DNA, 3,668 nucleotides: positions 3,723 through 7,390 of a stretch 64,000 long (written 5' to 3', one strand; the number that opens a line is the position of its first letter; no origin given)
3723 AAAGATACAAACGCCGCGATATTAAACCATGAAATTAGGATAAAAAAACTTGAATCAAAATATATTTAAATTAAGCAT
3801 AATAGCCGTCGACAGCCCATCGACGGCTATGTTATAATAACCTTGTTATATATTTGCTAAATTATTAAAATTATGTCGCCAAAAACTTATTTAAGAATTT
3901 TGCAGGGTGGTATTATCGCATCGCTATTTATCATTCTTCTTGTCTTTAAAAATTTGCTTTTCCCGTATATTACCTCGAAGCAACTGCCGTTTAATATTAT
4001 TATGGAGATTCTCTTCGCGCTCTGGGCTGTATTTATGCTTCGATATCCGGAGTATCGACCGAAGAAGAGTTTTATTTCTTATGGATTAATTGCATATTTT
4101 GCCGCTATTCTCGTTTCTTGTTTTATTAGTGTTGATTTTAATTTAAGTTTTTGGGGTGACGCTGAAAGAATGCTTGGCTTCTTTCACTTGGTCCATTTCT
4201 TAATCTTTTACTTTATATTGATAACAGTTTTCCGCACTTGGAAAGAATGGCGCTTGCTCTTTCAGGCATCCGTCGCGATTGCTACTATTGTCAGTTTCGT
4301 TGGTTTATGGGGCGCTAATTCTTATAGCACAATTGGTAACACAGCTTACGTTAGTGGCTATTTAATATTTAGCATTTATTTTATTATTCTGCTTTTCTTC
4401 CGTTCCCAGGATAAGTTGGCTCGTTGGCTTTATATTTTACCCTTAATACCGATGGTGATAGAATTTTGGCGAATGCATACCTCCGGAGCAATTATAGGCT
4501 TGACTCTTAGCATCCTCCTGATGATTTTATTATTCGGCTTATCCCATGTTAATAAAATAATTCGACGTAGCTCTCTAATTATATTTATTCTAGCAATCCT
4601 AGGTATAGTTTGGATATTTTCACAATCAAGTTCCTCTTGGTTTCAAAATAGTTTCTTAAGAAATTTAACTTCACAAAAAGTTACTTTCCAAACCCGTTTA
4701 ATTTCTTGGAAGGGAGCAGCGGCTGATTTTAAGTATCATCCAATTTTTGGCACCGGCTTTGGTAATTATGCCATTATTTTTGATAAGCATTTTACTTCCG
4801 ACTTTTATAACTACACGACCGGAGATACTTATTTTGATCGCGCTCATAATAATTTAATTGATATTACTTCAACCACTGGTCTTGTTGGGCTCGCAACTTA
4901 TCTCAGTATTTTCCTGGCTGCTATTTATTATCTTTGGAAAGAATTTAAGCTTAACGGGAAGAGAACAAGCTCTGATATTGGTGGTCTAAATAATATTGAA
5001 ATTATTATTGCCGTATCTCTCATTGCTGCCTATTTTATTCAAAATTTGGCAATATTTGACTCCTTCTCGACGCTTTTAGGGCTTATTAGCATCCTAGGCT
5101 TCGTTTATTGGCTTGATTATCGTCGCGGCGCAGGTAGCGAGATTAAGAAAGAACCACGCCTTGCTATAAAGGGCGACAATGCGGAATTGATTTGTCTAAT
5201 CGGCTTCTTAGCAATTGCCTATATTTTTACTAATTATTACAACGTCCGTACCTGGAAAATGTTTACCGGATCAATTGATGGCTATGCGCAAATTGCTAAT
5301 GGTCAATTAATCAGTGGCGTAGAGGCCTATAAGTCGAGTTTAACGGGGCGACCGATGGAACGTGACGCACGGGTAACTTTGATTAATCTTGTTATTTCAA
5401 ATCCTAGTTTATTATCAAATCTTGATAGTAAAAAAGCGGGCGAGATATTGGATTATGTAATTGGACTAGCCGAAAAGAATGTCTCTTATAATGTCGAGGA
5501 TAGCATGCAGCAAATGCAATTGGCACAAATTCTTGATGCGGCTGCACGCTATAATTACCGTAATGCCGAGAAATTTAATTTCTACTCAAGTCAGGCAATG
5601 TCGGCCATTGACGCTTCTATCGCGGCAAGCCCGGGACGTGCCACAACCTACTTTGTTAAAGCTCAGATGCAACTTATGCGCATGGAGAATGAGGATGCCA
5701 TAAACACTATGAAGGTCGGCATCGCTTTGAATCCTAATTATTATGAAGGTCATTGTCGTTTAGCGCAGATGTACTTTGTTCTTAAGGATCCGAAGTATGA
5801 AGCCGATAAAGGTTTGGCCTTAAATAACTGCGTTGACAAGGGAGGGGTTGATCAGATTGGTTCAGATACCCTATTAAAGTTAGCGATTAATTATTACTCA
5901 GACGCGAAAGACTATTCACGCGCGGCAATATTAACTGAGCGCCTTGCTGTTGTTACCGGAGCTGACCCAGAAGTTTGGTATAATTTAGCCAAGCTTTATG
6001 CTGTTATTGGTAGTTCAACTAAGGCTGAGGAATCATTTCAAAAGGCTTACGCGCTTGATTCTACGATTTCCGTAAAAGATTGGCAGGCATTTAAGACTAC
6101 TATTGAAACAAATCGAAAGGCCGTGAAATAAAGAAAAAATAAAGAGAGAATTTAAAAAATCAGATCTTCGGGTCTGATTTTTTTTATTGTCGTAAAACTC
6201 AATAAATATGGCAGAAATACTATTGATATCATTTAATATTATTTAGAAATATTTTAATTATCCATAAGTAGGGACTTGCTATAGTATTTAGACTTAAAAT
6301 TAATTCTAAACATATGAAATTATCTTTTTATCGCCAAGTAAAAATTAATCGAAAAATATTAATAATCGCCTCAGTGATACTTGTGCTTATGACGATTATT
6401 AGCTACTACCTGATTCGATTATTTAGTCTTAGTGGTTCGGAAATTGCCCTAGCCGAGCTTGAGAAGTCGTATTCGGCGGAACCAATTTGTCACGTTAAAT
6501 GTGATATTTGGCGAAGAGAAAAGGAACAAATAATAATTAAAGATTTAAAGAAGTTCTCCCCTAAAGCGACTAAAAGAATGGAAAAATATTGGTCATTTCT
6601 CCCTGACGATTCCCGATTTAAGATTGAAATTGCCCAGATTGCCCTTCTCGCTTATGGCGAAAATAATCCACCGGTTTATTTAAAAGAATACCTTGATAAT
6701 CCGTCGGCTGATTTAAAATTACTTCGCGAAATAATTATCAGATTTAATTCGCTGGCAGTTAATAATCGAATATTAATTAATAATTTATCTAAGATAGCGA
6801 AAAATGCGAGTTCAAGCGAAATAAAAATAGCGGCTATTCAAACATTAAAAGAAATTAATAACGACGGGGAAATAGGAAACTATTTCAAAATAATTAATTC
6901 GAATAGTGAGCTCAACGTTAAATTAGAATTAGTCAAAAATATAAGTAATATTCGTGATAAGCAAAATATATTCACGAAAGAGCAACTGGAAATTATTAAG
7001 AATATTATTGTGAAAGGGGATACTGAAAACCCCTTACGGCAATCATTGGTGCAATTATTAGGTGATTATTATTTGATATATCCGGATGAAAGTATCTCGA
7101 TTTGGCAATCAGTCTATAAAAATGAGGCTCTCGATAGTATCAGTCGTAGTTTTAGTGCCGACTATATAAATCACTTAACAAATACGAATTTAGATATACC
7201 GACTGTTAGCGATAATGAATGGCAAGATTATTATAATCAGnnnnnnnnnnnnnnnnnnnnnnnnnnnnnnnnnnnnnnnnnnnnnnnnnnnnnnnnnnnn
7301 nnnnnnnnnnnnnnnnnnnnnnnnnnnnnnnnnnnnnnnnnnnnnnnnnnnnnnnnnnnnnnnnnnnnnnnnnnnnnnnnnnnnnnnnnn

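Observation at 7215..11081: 1288-aa secreted protein combining a permuted papain-like domain, a duplicated lamin-tail domain and two LamG domains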

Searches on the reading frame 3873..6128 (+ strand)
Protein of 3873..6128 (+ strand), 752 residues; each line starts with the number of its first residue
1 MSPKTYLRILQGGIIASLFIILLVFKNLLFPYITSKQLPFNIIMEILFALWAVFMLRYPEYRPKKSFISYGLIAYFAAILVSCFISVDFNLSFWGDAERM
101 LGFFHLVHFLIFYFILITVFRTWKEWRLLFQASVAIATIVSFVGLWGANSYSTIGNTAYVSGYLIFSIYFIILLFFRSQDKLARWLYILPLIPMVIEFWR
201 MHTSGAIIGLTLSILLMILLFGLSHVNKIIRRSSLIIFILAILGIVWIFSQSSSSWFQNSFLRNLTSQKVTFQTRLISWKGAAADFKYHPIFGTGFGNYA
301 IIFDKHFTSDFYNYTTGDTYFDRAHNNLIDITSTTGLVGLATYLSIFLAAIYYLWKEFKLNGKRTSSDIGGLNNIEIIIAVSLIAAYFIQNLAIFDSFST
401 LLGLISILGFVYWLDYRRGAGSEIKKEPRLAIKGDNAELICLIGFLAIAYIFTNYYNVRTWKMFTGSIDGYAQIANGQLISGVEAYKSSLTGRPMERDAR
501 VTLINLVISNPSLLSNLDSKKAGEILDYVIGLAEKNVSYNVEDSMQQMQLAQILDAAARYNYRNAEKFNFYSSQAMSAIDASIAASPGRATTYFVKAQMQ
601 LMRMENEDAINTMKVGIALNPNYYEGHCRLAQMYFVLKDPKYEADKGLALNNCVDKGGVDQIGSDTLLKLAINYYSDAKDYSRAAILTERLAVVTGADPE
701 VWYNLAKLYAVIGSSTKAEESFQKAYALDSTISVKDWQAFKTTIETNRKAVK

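Call 5: search_protein_families(library=pfam, proteins=[window:3873-6128:+], max_evalue=1)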
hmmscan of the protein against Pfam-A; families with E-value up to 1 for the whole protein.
window:3873-6128:+ (752 aa): 15 families
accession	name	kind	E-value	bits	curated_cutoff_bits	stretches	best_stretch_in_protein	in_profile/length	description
PF04932.20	Wzy_C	-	1.9e-13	50.9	31.7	1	205-344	17-149/149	O-Antigen ligase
PF23914.1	TPR_CcmH_CycH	-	1.6e-06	28.4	42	1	696-730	47-81/158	Cytochrome c-type biogenesis protein H TPR domain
PF13431.12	TPR_17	-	7.5e-06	26.3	24.4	0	698-719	12-33/34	Tetratricopeptide repeat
PF07719.23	TPR_2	-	1.9e-05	24.8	27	1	699-730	1-32/34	Tetratricopeptide repeat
PF00515.34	TPR_1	-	2.5e-05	24.3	27.8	1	699-730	1-32/34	Tetratricopeptide repeat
PF13428.12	TPR_14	-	0.00014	22.7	23.5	1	667-708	3-44/44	Tetratricopeptide repeat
PF13181.12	TPR_8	-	0.0013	19.1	25.7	1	700-730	2-32/34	Tetratricopeptide repeat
PF13429.12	TPR_15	-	0.005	16.7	26.2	1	661-730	106-177/280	Tetratricopeptide repeat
PF17504.7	DUF5436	-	0.0068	17.1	27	1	96-120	43-67/79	Family of unknown function (DUF5436)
PF25060.1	ARM_TT21_2nd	-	0.024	14.5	27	1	572-635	204-267/270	Tetratricopeptide repeat protein 21 second ARM domain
PF13414.12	TPR_11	-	0.033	14.3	26.8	1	606-635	10-39/42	TPR repeat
PF13432.12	TPR_16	-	0.055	14.4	32.7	1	674-730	6-62/65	Tetratricopeptide repeat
PF13424.12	TPR_12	-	0.074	13.7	30.1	0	701-728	5-32/77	Tetratricopeptide repeat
PF13371.12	TPR_9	-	0.079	13.4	35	1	675-728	5-58/73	Tetratricopeptide repeat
PF13174.12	TPR_6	-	0.44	11.7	26.3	0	665-691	1-26/33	Tetratricopeptide repeat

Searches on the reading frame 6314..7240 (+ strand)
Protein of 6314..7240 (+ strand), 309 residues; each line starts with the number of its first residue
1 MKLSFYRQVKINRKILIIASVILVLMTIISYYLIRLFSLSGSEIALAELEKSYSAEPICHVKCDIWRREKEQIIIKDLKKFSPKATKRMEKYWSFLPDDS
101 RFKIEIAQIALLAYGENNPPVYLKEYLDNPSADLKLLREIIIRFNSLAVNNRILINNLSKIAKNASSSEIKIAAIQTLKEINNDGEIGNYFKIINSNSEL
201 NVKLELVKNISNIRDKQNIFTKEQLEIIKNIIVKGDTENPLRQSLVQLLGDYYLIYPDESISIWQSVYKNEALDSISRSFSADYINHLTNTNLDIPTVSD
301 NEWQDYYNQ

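Call 5: search_protein_families(library=pfam, proteins=[window:6314-7240:+], max_evalue=1)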
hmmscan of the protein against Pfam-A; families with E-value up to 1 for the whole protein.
window:6314-7240:+ (309 aa): 2 families
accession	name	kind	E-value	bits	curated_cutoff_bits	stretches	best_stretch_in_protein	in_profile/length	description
PF07063.19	HGLS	-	0.071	12.8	25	1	206-299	125-220/386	2-oxoadipate dioxygenase/decarboxylase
PF13646.12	HEAT_2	-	0.18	12.5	27.7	1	157-216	3-61/88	HEAT repeats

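Call 53: find_homologous_proteins(query=window:6314-7240:+)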
Query window:6314-7240:+ (309 aa): 6 proteins with E <= 0.001 among 2353 candidates.
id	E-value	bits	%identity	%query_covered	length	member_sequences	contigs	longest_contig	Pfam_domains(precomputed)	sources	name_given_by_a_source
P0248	5.4e-193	657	100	100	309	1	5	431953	-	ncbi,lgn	ncbi:MAG: hypothetical protein WCN88_01055 [Candidatus Falkowbacteria bacterium]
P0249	2.2e-118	413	66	88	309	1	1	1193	-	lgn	-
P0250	9.8e-113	394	68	86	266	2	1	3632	PF13646.13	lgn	-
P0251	2.9e-91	324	51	95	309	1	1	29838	-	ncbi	-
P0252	2.4e-82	294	51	89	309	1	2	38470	-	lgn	-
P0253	9.2e-81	289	51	90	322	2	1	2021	-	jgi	-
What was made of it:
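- The word-based search returned only 6 proteins for it, one of them the query itself (call 53).
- Tried and rejected: The word-based protein search returned only 6 proteins, one of them the query itself (call 53).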

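Call 65: predict_structure(alignment_id=A3)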
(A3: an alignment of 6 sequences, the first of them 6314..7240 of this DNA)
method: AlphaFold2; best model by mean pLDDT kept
length: 309 residues; sequences in the alignment: 6
mean_pLDDT: 87.8   pTM: 0.74
mean pLDDT of the five models: 87.8, 87.1, 85.8, 81.8, 80.1
residues with pLDDT >= 90: 180; 70-90: 106; 50-70: 13; < 50: 10
segments of 3 or more residues with pLDDT < 50: 1-10
pLDDT, mean of each block of 10 residues (from residue 1): 47 73 85 71 92 86 92 93 89 91 91 83 88 88 67 88 91 92 88 93 96 88 96 95 96 94 97 97 92 94 91
secondary structure, 60 per line:
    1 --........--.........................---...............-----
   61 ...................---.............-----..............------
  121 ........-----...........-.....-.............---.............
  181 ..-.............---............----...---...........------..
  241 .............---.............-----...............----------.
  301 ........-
elements in order: H3-10 H13-37 H41-55 H61-79 H83-95 H101-114 H121-128 H134-144 H146-150 H152-164 H168-182 H184-196 H200-211 H222-232 H239-253 H257-269 H275-289 H300-308

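Call 69: fold_search(model_id=the predicted structure, library=pdb)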
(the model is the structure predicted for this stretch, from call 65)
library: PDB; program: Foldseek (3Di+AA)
matches with E <= 10: 1035; with E <= 0.001: 0
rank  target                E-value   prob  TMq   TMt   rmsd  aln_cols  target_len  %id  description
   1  7p0h_A                2.5e-03  1.00  0.45  0.35   8.9       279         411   11  Crystal structure of Helicobacter pylori ComF fused to an artificial alphaREP crystallization helper(named B2) (released 2022-04-06)
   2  7q1f_T                7.0e-03  1.00  0.45  0.58   7.7       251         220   12  CPAP:TUBULIN:IE5 ALPHAREP COMPLEX (released 2022-04-20)
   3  6gx7_E                8.0e-03  1.00  0.42  0.63   5.4       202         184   14  Tubulin-CopN-alphaRep complex (released 2019-04-24)
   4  7z0g_C                8.7e-03  1.00  0.44  0.57   7.3       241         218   12  CPAP:TUBULIN:IE5 ALPHAREP COMPLEX P1 SPACE GROUP (released 2022-04-13)
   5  7z0g_T                8.7e-03  1.00  0.44  0.57   7.3       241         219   12  CPAP:TUBULIN:IE5 ALPHAREP COMPLEX P1 SPACE GROUP (released 2022-04-13)
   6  7q1f_C                9.9e-03  1.00  0.45  0.59   6.4       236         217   14  CPAP:TUBULIN:IE5 ALPHAREP COMPLEX (released 2022-04-20)
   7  5k7v_A                1.2e-02  0.63  0.13  0.13  19.0       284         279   14  Computational Design of Self-Assembling Cyclic Protein Homooligomers (released 2017-04-12)
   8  7xyu_C                1.6e-02  0.98  0.23  0.27  14.4       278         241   12  Crystal structure of ZER1 bound to TFLH degron (released 2022-12-21)
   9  3ltm_B                1.7e-02  1.00  0.37  0.57   8.2       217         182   14  Structure of a new family of artificial alpha helicoidal repeat proteins (alpha-Rep) based on thermostable HEAT-like r (released 2010-10-13)
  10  4jw2_B                1.8e-02  1.00  0.42  0.62   5.4       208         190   14  Selection of specific protein binders for pre-defined targets from an optimized library of artificial helicoidal repea (released 2013-09-25)
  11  3ltj                  1.8e-02  1.00  0.41  0.61   5.4       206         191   14  Structure of a new family of artificial alpha helicoidal repeat proteins (alpha-Rep) based on thermostable HEAT-like rep (released 2010-10-13)
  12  6ft5                  1.9e-02  1.00  0.41  0.62   5.3       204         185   15  Structure of A3_A3, an artificial bi-domain protein based on two identical alphaRep A3 domains (released 2018-08-08)
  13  9t1m_E                2.0e-02  1.00  0.39  0.70   4.7       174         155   14  Nuclear export protein/Non-structural protein 2 (NEP/NS2) in complex with artificial alpha Rep protein (released 2025-11-12)
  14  6fsq                  2.0e-02  1.00  0.43  0.37   8.4       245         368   12  Structure of A3_bGFPD, an artificial bi-domain protein based on two different alphaRep domains : A3 and a GFP binding do (released 2018-08-08)
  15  6gwd_I                2.6e-02  1.00  0.38  0.67   4.5       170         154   12  Tubulin:iiH5 alphaRep complex (released 2019-01-30)
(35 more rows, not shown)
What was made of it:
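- On LnsAB-type two-component acyltransferase: The partner is a single-pass HEAT-like solenoid (calls 65, 69).
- Checked: The HEAT-repeat membrane protein is confirmed: TM helix 13-37 plus an alphaRep/HEAT-like solenoid (calls 65, 69).
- The fold is a protein-binding solenoid (call 69).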
